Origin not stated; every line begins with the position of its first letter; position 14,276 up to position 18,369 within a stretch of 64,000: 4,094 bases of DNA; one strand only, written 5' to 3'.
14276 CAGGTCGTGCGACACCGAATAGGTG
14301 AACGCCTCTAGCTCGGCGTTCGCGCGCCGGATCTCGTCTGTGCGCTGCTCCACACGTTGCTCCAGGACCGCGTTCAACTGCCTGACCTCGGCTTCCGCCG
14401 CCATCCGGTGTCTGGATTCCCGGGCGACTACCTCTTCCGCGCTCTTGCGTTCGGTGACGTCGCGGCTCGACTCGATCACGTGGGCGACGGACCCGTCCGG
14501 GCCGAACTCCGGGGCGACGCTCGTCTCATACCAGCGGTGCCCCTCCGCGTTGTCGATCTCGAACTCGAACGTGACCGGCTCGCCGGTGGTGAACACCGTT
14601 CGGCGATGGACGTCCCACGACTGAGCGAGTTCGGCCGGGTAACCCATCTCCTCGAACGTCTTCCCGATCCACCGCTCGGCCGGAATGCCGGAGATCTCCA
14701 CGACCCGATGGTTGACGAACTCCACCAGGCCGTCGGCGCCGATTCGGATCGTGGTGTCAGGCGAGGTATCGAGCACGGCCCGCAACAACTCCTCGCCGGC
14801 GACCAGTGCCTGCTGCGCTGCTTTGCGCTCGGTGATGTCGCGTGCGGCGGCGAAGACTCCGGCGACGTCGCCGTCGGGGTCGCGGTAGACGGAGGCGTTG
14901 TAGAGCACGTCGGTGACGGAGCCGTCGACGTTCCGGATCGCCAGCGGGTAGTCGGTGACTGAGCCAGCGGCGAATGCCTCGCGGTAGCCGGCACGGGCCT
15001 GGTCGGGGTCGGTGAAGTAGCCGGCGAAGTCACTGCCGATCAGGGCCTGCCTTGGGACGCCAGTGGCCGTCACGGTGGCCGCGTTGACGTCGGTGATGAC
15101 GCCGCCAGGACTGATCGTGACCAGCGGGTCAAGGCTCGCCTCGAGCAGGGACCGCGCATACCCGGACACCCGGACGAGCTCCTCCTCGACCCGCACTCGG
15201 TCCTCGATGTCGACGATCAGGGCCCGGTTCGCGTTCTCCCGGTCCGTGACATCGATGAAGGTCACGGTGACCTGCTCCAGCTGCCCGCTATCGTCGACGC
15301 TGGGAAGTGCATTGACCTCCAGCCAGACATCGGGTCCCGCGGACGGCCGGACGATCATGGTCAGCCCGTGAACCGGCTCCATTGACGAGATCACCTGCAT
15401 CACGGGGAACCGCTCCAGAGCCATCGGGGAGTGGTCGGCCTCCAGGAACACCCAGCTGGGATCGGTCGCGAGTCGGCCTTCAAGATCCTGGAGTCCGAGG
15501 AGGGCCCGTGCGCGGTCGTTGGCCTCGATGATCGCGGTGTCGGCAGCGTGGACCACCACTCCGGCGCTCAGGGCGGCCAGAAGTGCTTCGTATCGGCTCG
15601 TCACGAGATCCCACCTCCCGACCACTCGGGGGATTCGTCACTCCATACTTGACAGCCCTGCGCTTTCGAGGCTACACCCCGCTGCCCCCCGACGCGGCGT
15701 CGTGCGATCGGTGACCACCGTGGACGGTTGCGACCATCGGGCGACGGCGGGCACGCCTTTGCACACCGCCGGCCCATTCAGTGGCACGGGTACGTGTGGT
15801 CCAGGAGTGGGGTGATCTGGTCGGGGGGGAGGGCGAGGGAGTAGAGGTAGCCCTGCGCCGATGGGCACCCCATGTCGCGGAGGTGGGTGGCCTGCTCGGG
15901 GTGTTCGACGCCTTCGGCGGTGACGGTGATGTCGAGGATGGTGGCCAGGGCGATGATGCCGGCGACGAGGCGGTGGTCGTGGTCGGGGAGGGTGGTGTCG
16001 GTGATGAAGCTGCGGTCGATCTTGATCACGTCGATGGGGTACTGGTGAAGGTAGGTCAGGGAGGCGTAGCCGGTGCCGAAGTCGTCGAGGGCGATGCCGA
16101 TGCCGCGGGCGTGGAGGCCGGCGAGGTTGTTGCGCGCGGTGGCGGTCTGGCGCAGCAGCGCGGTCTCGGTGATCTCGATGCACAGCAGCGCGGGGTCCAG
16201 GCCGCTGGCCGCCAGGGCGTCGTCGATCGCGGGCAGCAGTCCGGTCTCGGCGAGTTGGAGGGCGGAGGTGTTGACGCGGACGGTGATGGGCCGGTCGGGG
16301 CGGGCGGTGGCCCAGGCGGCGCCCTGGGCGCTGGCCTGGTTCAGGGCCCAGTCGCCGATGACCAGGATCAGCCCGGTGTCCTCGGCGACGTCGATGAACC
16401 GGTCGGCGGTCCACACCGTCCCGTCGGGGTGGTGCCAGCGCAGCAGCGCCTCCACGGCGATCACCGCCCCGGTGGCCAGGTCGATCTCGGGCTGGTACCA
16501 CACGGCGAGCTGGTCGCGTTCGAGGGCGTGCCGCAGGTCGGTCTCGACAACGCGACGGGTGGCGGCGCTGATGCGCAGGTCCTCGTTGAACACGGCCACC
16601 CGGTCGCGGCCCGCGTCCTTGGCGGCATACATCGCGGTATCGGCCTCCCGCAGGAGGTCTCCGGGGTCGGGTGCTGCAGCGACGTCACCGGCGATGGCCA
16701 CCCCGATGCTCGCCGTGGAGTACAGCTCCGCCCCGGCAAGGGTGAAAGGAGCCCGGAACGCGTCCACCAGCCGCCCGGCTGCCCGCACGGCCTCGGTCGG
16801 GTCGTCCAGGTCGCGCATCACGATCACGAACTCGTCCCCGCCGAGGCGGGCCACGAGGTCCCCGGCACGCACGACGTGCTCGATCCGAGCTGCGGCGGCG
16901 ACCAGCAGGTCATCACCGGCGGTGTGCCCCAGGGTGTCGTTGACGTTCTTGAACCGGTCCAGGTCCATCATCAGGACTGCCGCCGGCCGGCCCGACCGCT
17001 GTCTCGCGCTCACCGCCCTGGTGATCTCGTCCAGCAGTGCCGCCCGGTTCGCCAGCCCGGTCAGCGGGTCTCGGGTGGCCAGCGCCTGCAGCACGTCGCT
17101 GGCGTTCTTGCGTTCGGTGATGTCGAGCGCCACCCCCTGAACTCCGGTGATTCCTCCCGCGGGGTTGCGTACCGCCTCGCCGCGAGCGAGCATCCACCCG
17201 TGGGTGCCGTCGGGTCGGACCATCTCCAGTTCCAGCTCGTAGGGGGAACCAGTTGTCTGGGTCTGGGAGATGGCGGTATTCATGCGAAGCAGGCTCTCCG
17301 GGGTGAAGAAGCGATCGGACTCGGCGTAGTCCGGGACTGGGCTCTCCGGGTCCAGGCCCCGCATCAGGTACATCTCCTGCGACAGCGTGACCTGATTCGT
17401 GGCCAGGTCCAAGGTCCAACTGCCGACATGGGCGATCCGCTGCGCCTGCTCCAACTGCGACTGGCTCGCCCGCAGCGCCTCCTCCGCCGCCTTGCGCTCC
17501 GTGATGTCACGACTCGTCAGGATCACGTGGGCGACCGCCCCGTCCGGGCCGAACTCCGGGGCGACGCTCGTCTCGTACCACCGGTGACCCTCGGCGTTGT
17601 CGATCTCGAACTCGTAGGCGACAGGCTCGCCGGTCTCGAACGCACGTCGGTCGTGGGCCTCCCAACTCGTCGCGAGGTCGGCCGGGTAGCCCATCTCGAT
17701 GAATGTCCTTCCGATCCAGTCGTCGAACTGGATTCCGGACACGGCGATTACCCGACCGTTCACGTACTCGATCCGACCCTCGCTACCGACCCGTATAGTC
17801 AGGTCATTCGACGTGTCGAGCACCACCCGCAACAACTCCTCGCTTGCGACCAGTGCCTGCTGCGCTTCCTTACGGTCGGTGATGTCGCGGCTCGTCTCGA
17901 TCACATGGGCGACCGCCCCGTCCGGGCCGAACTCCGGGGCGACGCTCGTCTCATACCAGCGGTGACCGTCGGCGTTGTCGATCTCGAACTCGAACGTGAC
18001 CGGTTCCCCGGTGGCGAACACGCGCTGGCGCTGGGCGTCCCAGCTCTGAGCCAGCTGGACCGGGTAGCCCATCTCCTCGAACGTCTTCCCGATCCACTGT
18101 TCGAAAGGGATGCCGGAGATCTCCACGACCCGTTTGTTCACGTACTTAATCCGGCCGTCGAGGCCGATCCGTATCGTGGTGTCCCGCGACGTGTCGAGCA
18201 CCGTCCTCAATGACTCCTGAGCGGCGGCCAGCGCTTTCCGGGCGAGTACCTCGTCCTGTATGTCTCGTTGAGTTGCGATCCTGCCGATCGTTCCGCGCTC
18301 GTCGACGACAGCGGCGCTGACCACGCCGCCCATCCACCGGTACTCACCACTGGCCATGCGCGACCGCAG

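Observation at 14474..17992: A PAS cassette copied nearly identically at the DNA level into the kinase and twice in tandem into a GGDEF-EAL gene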

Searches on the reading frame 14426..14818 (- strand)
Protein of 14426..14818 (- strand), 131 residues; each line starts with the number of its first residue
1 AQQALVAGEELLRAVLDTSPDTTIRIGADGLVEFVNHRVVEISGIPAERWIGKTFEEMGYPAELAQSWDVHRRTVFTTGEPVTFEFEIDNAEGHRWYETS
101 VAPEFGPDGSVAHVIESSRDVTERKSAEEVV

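Call 16: find_related_loci(query=A2, collection=metagenome_contigs, flank=10000)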
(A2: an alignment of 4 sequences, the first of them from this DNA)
Query A2 (117 aa) in metagenome_contigs; peptide patterns used: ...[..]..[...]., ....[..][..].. (x = any residue, [..] = any of these).
339 stretches matched a pattern; 10 encode a relative of the query (tblastn E <= 1e-3); 10 distinct loci.
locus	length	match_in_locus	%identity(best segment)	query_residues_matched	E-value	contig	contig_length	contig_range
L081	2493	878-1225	85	1-116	8e-68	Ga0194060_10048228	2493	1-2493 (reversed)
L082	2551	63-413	63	1-117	7e-53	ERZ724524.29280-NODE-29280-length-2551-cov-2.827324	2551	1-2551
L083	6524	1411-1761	57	1-117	1e-41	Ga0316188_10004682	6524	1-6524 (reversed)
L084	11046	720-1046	32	1-114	6e-11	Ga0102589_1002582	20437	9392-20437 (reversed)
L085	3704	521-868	28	1-117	5e-7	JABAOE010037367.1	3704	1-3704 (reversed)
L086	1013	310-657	28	1-117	5e-7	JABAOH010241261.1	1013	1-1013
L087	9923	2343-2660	30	12-117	2e-6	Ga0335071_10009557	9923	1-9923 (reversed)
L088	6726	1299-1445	40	62-116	9e-6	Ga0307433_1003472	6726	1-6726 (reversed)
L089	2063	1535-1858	28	9-116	1e-5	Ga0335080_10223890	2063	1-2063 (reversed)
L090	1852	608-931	28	9-116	1e-5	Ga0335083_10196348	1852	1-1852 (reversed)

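Call 27: search_solved_structures(query=A2, max_evalue=0.01, show_alignments=2)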
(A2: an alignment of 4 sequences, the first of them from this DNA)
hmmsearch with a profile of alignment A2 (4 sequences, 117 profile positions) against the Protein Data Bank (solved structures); distinct sequences matched with E-value up to 0.01: 25.
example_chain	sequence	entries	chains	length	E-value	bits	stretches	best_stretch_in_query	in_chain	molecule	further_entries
5y7y_B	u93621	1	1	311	7.2e-05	26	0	15-92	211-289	Aryl hydrocarbon receptor nuclear translocator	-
9of0_B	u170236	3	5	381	7.9e-05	25.9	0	15-94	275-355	Aryl hydrocarbon receptor nuclear translocator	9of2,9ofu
7xi3_A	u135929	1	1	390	8.7e-05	25.8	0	16-82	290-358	Aryl hydrocarbon receptor nuclear translocator 2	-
8xs6_A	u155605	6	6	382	9.8e-05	25.6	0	15-93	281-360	Aryl hydrocarbon receptor nuclear translocator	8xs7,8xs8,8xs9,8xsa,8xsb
7v7l_A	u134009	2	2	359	0.00018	24.7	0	15-92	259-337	Aryl hydrocarbon receptor nuclear translocator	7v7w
7xi4_A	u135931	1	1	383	0.00023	24.4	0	15-92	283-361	Aryl hydrocarbon receptor nuclear translocator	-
4zp4_A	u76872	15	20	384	0.00023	24.4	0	15-92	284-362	Aryl hydrocarbon receptor nuclear translocator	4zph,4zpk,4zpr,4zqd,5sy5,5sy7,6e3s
6hmj_A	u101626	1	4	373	0.0019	21.4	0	21-116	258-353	Putative PAS/PAC sensor protein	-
2k7s_A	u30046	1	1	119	0.0026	21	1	15-99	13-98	Aryl hydrocarbon receptor nuclear translocator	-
2b02_A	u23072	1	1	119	0.0042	20.3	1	14-95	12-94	Aryl hydrocarbon receptor nuclear translocator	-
6ph3_A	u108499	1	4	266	0.0046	20.2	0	66-117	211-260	Blue-light-activated histidine kinase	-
1x0o_A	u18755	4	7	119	0.0047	20.2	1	15-95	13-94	Aryl hydrocarbon receptor nuclear translocator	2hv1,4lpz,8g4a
2a24_B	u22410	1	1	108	0.0053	20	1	16-93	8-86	Aryl hydrocarbon receptor nuclear translocator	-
4eq1_A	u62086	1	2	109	0.0057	19.9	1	15-93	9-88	Aryl hydrocarbon receptor nuclear translocator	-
6pps_A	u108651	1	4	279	0.0057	19.9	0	67-117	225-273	Blue-light-activated histidine kinase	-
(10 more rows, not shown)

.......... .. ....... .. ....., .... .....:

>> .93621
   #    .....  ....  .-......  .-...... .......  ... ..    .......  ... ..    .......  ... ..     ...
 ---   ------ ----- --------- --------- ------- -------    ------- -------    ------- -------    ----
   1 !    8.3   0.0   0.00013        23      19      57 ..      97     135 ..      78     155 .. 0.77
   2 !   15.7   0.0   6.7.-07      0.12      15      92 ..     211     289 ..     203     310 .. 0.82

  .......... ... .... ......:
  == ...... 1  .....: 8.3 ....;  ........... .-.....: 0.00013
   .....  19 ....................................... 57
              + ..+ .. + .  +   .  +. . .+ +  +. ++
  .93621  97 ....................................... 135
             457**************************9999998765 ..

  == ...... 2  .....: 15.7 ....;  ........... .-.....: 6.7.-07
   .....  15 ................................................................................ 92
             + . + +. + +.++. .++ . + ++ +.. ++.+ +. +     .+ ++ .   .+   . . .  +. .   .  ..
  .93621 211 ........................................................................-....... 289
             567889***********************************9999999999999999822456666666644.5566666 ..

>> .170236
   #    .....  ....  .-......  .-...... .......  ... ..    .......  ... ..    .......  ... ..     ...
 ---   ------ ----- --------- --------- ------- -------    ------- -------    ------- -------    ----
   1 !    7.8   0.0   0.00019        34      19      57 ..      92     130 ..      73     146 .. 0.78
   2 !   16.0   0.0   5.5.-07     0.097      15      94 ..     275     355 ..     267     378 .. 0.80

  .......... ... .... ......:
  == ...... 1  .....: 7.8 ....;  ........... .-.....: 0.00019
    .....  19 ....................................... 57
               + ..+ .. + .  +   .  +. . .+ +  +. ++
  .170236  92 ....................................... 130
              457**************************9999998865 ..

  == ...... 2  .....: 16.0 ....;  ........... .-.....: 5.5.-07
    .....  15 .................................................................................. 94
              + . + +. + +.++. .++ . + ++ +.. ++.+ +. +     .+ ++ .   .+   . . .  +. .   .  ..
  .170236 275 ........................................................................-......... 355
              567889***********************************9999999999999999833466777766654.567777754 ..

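Call 51: predict_structure(alignment_id=A3)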
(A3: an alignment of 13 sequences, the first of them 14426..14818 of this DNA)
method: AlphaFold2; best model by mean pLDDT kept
length: 131 residues; sequences in the alignment: 13
mean_pLDDT: 92.1   pTM: 0.81
mean pLDDT of the five models: 92.1, 91.9, 90.9, 90.6, 90.5
residues with pLDDT >= 90: 105; 70-90: 25; 50-70: 1; < 50: 0
segments of 3 or more residues with pLDDT < 50: none
pLDDT, mean of each block of 10 residues (from residue 1): 75 80 96 95 94 95 94 97 95 94 95 96 93 77
secondary structure, 60 per line:
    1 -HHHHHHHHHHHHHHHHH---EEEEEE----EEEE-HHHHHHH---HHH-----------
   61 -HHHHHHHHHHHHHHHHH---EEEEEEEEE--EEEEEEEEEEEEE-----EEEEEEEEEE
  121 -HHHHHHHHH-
elements in order: H2-18 E22-27 E32-35 H37-43 H62-78 E82-90 E93-105 E111-120 H122-130

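Call 54: fold_search(model_id=the predicted structure, library=pdb)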
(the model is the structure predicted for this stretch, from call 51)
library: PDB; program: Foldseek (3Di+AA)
matches with E <= 10: 1433; with E <= 0.001: 543
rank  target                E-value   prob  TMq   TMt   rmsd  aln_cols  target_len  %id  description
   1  7r5n_B                8.7e-08  1.00  0.68  0.60   4.1       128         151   20  Crystal structure of the full-length short LOV protein PF5-LOV from Pseudomonas fluorescens (dark state) (released 2023-08-23)
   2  7r5n_A                2.0e-07  1.00  0.71  0.63   3.5       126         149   21  Crystal structure of the full-length short LOV protein PF5-LOV from Pseudomonas fluorescens (dark state) (released 2023-08-23)
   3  7dwm_A                2.2e-07  1.00  0.76  0.49   3.3       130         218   22  Crystal structure of the phage VqmA-DPO complex (released 2021-05-05)
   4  9cmf_A                2.2e-07  1.00  0.73  0.14   3.7       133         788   15  Substrate bound DosP (released 2024-11-20)
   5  3mxq_C                4.6e-07  1.00  0.67  0.70   8.7       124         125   21  Crystal structure of sensory box sensor histidine kinase from Vibrio cholerae (released 2010-05-26)
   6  7a6p_A                4.9e-07  1.00  0.68  0.60   4.1       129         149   21  Structural determinants underlying the adduct lifetime in a short LOV protein PpSB2-LOV (released 2021-03-10)
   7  8a7f_B                4.9e-07  1.00  0.68  0.27   3.9       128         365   18  Crystal structure of a chimeric LOV-Histidine kinase SB2F1-I66R mutant (asymmetrical variant, trigonal form with long  (released 2024-01-10)
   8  9a5d_A                5.5e-07  1.00  0.68  0.17   4.1       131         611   16  Integrative model of WALK-YYCH by crosslinking MS and deep learning (released 2024-09-18)
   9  3k3c_A                6.5e-07  1.00  0.73  0.64   2.9       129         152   24  The N-terminal PAS domain crystal structure of Rv1364c from Mycobacterium tuberculosis at 1.62 (released 2010-09-29)
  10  4gcz_A                6.5e-07  1.00  0.71  0.29   3.5       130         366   20  Structure of a blue-light photoreceptor (released 2013-06-19)
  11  8a3u                  6.9e-07  1.00  0.72  0.29   3.5       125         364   19  Crystal structure of a chimeric LOV-Histidine kinase SB2F1 (symmetrical variant, trigonal form with short c-axis) (released 2023-12-20)
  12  3lyx_A                7.2e-07  1.00  0.72  0.79   2.7       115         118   16  Crystal structure of the PAS domain of the protein CPS_1291 from Colwellia psychrerythraea. Northeast Structural Genom (released 2010-04-07)
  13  3k3c_C                7.7e-07  1.00  0.75  0.66   2.7       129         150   22  The N-terminal PAS domain crystal structure of Rv1364c from Mycobacterium tuberculosis at 1.62 (released 2010-09-29)
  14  3lyx_B                7.7e-07  1.00  0.73  0.78   2.8       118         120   17  Crystal structure of the PAS domain of the protein CPS_1291 from Colwellia psychrerythraea. Northeast Structural Genom (released 2010-04-07)
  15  2gj3_B                7.7e-07  1.00  0.67  0.73   3.5       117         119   18  Crystal structure of the FAD-containing PAS domain of the protein NifL from Azotobacter vinelandii. (released 2007-03-06)
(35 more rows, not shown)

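Call 63: search_protein_representatives(alignment_id=A2)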
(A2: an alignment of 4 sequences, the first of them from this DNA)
Query: 4 sequences, 117 profile positions. Proteins with E-value up to 0.001 (for the whole library): 104465; up to 1e-10: 25010; up to 1e-30: 787. The best 150 are listed.
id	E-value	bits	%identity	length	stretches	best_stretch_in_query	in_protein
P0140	4.0e-120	410.7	-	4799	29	6-117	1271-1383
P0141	3.7e-100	346.3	-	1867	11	2-117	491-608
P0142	2.0e-96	334.3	-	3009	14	3-117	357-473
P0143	2.3e-94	327.6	-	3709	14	4-117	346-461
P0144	3.5e-87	304.5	-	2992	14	3-117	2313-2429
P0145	1.0e-86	302.9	-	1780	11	2-117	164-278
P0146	3.2e-85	298.2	-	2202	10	8-117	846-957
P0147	1.3e-83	293.0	-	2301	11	3-117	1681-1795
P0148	5.9e-81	284.4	-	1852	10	3-117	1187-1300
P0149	2.9e-79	278.9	-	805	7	4-116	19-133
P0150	2.7e-77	272.6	-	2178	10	4-117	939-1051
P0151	2.6e-76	269.4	-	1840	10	2-117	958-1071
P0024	6.0e-76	268.2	-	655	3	1-117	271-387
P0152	2.3e-74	263.1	-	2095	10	3-117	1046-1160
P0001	5.4e-71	252.3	-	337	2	17-117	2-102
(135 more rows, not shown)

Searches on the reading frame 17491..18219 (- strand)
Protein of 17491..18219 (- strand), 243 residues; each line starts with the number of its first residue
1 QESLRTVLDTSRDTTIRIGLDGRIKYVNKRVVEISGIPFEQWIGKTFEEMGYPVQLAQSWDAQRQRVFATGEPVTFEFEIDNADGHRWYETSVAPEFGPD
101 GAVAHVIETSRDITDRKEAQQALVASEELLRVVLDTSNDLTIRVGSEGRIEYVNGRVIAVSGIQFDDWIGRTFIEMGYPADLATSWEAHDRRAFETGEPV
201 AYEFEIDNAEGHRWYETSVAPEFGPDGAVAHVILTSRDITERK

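Call 14: find_homologous_proteins(query=window:17491-18219:-, max_evalue=1e-10)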
Query seq(243 aa) (243 aa): 19 proteins with E <= 1e-10 among 2903 candidates.
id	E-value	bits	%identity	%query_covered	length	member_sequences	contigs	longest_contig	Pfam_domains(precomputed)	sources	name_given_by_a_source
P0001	1.6e-68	249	52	93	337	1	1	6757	PF08447.19,PF13426.14,PF08448.17,PF00989.32,PF00990.27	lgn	-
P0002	1.5e-55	206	46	90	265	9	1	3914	PF08447.19,PF13426.14,PF13188.14,PF08448.17,PF00989.32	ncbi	-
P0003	6.8e-44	168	54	60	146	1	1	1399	PF13426.14,PF08448.17,PF00989.32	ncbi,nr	ncbi:PAS domain-containing protein, partial [bacterium]|nr:PAS domain-containing protein [bacterium]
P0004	1.4e-38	151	40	85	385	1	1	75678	PF08447.19,PF13426.14,PF13188.14,PF08448.17,PF00989.32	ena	-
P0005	8.2e-37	145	53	58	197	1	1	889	PF08448.17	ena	-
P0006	2.0e-32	131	50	49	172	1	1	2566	PF08448.17,PF00989.32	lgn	-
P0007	7.0e-22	96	30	100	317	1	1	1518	PF13426.14,PF13188.14,PF08448.17,PF00989.32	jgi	jgi:PAS domain S-box-containing protein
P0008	1.7e-19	88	37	53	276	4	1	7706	PF13426.14,PF08448.17,PF00512.32,PF00989.32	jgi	jgi:PAS domain S-box-containing protein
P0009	5.4e-17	80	40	62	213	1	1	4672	PF08447.19,PF08448.17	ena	-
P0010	3.0e-15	74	39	51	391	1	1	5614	PF08448.17,PF00989.32,PF00990.27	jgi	jgi:diguanylate cyclase (GGDEF)-like protein/PAS domain S-box-containing protein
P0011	9.9e-14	69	31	63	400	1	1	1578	PF08447.19,PF13426.14,PF13188.14,PF24000.2,PF08448.17,PF00989.32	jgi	jgi:PAS domain S-box-containing protein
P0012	3.5e-13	68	30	74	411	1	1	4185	PF08447.19,PF13426.14,PF13188.14,PF08448.17,PF00989.32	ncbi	-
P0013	4.0e-13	67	25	100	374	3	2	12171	PF08447.19,PF13426.14,PF13188.14,PF00196.26,PF08448.17,PF00989.32,PF14598.13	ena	-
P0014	1.2e-12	66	26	97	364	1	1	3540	PF08447.19,PF13426.14,PF13188.14,PF08448.17,PF00989.32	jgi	jgi:PAS domain S-box-containing protein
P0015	1.4e-12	66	28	62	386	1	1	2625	PF08447.19,PF13426.14,PF13188.14,PF12860.14,PF24820.2,PF08448.17,PF00989.32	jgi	jgi:PAS domain S-box-containing protein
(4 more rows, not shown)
